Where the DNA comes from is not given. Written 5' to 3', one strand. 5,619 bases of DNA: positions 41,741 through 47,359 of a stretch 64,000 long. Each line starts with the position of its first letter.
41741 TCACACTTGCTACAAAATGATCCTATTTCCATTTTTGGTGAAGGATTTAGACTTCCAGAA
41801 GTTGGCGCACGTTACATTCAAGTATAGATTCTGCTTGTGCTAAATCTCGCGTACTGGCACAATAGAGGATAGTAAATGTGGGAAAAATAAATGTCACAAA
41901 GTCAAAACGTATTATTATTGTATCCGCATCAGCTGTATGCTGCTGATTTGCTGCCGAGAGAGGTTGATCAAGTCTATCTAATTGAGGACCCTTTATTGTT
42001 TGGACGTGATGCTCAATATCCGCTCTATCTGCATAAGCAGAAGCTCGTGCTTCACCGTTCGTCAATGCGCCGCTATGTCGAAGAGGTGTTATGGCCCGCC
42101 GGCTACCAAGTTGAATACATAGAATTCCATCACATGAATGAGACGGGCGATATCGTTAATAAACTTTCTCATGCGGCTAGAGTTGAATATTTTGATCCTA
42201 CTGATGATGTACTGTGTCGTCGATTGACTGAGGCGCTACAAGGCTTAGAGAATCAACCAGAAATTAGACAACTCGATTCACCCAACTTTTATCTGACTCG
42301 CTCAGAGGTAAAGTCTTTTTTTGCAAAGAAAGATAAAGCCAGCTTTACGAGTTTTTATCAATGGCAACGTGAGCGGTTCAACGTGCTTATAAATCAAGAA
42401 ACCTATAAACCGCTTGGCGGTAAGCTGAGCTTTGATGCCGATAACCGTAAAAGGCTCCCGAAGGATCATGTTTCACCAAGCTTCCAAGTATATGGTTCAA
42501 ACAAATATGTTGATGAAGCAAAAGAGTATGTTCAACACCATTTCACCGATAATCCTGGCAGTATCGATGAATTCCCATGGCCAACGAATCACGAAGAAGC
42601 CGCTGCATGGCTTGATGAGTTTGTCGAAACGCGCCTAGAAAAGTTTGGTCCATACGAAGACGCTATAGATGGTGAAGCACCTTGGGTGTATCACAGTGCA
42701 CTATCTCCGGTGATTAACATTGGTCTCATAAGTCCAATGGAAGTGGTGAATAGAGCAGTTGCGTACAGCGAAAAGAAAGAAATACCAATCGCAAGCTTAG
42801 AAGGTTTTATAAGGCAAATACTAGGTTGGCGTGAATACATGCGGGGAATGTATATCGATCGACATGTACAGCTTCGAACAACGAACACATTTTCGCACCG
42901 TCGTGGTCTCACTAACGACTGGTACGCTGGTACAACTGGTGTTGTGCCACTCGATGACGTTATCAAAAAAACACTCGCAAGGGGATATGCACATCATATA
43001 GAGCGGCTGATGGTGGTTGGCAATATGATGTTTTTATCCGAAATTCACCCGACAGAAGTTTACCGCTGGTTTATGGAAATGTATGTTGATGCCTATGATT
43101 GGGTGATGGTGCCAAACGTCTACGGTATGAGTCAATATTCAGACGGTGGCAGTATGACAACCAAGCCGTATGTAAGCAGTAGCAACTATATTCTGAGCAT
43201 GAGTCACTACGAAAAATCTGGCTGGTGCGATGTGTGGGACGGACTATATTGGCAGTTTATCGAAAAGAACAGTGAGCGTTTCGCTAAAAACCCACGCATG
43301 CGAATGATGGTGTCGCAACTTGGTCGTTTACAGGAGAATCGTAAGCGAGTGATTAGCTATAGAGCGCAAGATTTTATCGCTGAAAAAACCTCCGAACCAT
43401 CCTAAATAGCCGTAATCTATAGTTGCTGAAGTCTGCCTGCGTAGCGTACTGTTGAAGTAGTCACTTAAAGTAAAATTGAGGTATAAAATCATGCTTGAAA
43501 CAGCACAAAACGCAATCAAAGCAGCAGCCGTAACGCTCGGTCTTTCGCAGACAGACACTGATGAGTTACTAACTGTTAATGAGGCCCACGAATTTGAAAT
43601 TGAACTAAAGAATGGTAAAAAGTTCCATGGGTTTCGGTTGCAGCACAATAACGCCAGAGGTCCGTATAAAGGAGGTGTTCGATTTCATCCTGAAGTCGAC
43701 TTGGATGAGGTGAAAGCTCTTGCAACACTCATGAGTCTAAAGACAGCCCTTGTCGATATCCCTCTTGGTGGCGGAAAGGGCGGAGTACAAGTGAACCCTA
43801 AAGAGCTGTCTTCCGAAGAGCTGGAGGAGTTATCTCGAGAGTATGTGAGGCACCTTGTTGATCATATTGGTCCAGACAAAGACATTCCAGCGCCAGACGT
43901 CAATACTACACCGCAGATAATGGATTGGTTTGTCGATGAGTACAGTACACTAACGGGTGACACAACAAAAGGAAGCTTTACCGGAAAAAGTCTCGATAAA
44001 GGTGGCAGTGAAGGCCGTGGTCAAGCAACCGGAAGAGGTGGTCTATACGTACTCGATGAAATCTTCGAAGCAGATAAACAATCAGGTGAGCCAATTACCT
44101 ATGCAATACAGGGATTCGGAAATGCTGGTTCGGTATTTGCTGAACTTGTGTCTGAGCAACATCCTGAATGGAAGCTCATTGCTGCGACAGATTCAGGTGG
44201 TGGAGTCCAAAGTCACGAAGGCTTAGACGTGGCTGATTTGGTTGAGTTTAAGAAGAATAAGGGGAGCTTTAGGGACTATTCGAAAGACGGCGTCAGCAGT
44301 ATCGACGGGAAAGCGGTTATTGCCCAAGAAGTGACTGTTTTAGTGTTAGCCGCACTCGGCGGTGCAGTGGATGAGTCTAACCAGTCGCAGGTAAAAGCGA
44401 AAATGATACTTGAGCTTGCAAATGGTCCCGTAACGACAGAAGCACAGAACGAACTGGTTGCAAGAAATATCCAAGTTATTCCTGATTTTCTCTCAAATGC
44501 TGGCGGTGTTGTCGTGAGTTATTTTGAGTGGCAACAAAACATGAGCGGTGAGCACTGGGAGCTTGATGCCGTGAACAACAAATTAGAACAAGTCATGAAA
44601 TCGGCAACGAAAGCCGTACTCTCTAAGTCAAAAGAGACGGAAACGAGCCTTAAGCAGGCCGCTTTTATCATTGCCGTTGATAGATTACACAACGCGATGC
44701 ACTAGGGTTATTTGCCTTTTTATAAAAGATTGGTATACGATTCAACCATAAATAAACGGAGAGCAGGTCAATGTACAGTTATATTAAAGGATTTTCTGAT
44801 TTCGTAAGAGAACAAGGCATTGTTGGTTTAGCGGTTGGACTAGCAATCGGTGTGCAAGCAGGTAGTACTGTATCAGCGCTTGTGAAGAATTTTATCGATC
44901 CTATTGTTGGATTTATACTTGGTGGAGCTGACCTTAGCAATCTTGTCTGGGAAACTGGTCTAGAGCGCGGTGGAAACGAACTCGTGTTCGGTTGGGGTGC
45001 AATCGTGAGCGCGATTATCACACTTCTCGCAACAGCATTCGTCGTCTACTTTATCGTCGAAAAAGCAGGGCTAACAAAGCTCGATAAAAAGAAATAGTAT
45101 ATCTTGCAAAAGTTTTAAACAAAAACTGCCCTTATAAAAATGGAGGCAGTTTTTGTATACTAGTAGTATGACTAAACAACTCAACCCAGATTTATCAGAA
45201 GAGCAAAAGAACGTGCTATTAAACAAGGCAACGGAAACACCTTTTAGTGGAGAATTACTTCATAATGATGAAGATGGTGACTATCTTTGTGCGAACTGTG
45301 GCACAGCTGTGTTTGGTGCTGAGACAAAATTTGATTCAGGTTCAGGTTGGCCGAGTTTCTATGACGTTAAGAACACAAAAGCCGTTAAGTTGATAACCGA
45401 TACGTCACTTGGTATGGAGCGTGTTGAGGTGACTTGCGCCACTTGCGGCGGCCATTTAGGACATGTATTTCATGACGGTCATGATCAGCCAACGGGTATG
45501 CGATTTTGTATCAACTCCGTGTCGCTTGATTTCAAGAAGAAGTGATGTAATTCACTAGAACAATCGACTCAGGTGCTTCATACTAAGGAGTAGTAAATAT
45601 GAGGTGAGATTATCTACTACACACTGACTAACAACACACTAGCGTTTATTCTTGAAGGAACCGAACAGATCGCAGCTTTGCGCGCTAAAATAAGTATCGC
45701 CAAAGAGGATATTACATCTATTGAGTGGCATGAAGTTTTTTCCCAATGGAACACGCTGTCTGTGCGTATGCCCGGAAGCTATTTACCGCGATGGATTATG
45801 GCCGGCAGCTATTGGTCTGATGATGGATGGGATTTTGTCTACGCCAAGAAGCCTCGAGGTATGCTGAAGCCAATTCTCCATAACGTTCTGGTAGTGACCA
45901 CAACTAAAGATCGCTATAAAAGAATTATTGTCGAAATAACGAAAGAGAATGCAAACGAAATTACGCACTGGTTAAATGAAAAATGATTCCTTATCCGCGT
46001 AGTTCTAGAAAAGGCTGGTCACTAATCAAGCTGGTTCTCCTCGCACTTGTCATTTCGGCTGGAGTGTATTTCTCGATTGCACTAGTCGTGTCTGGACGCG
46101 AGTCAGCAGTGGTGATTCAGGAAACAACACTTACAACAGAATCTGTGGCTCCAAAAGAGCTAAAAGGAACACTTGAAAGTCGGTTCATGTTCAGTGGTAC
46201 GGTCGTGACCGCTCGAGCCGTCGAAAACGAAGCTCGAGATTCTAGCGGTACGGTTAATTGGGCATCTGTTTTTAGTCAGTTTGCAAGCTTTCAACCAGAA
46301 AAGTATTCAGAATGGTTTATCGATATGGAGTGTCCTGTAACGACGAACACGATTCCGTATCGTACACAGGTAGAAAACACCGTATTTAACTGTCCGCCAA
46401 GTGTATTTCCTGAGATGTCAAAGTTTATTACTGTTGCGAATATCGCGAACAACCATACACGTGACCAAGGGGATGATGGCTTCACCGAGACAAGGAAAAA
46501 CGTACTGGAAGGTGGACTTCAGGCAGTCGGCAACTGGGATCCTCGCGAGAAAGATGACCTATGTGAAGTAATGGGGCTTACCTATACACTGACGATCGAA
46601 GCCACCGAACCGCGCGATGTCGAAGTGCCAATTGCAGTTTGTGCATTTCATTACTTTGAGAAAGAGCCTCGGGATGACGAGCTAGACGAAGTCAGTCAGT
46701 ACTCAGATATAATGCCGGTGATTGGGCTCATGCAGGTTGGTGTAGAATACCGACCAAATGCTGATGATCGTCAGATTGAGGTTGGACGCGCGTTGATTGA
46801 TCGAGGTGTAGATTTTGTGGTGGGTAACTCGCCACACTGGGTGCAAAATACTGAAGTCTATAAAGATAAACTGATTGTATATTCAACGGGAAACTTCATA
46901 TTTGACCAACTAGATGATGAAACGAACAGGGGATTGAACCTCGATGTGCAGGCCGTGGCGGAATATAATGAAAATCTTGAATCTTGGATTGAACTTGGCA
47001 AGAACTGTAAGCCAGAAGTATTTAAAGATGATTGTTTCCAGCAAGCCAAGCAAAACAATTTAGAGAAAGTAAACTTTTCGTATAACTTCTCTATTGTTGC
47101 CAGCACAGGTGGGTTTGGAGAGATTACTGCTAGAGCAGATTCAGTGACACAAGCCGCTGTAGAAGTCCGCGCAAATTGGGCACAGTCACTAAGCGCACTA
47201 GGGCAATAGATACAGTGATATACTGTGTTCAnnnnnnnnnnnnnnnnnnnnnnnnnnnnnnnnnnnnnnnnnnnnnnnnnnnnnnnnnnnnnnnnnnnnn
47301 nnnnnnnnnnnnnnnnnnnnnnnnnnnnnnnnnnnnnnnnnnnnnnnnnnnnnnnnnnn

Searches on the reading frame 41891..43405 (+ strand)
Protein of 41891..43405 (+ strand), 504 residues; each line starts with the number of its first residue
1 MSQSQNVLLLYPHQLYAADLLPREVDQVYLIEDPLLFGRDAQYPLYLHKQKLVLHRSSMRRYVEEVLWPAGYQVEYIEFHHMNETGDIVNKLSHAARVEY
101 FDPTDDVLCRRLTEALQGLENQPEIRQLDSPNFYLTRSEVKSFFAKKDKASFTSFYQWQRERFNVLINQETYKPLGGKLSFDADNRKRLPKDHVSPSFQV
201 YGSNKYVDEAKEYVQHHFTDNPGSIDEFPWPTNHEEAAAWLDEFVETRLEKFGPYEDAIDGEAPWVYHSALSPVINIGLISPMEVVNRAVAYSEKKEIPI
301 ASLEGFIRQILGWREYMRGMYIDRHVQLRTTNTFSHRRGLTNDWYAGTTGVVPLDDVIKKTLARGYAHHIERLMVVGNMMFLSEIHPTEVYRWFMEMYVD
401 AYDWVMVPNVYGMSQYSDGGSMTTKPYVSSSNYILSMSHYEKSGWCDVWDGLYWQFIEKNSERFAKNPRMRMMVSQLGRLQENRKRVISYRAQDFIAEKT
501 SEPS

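Call 92: search_protein_families(library=pfam, proteins=[window:41891-43405:+], max_evalue=0.001)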
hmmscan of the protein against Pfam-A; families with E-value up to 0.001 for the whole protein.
window:41891-43405:+ (504 aa): 2 families
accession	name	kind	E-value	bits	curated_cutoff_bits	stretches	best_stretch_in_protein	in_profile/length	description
PF04244.19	DPRP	-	1e-42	146.9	22.1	1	9-230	2-224/224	Deoxyribodipyrimidine photo-lyase-related protein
PF03441.19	FAD_binding_7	-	2.8e-05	24.1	27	1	313-443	7-142/203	FAD binding domain of DNA photolyase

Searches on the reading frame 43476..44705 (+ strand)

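Call 92: search_protein_families(library=pfam, proteins=[window:43476-44705:+], max_evalue=0.001)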
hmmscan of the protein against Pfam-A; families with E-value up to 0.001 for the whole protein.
window:43476-44705:+ (409 aa): 2 families
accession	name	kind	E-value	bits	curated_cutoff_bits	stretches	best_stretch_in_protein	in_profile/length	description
PF00208.27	ELFV_dehydrog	-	1.1e-60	205.7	23.4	1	176-409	1-238/241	Glutamate/Leucine/Phenylalanine/Valine dehydrogenase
PF02812.23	ELFV_dehydrog_N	-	6.4e-50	168.6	25.3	1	40-157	9-128/129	Glu/Leu/Phe/Val dehydrogenase, dimerisation domain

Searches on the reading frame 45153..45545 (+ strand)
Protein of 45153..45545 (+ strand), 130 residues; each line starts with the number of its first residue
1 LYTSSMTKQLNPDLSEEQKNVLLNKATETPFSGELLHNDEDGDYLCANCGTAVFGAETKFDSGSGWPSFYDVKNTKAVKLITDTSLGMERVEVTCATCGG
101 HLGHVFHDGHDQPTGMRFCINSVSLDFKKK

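Call 92: search_protein_families(library=pfam, proteins=[window:45153-45545:+], max_evalue=0.001)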
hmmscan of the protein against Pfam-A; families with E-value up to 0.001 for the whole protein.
window:45153-45545:+ (130 aa): 1 family
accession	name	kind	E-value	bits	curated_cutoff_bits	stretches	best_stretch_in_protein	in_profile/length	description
PF01641.26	SelR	-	1.8e-46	157.3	24.9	1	14-129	1-116/116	SelR domain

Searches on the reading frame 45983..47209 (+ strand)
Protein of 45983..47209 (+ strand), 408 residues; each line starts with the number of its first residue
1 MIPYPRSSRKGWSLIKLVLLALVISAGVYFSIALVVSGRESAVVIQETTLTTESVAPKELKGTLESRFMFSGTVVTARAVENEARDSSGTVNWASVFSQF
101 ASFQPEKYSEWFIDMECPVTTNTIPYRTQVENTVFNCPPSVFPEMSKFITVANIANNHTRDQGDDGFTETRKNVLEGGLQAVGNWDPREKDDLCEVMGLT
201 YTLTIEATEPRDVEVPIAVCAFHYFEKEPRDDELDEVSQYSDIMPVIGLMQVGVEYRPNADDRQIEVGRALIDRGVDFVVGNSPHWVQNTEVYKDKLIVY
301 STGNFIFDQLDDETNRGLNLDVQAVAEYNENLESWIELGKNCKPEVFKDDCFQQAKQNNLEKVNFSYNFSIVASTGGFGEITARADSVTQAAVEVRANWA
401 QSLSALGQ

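Call 92: search_protein_families(library=pfam, proteins=[window:45983-47209:+], max_evalue=0.001)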
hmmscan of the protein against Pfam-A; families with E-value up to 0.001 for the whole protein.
window:45983-47209:+ (408 aa): 1 family
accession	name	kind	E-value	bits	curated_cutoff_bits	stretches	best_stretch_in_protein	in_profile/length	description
PF09587.15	PGA_cap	-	4.6e-36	125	27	1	68-309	2-255/255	Bacterial capsule synthesis protein PGA_cap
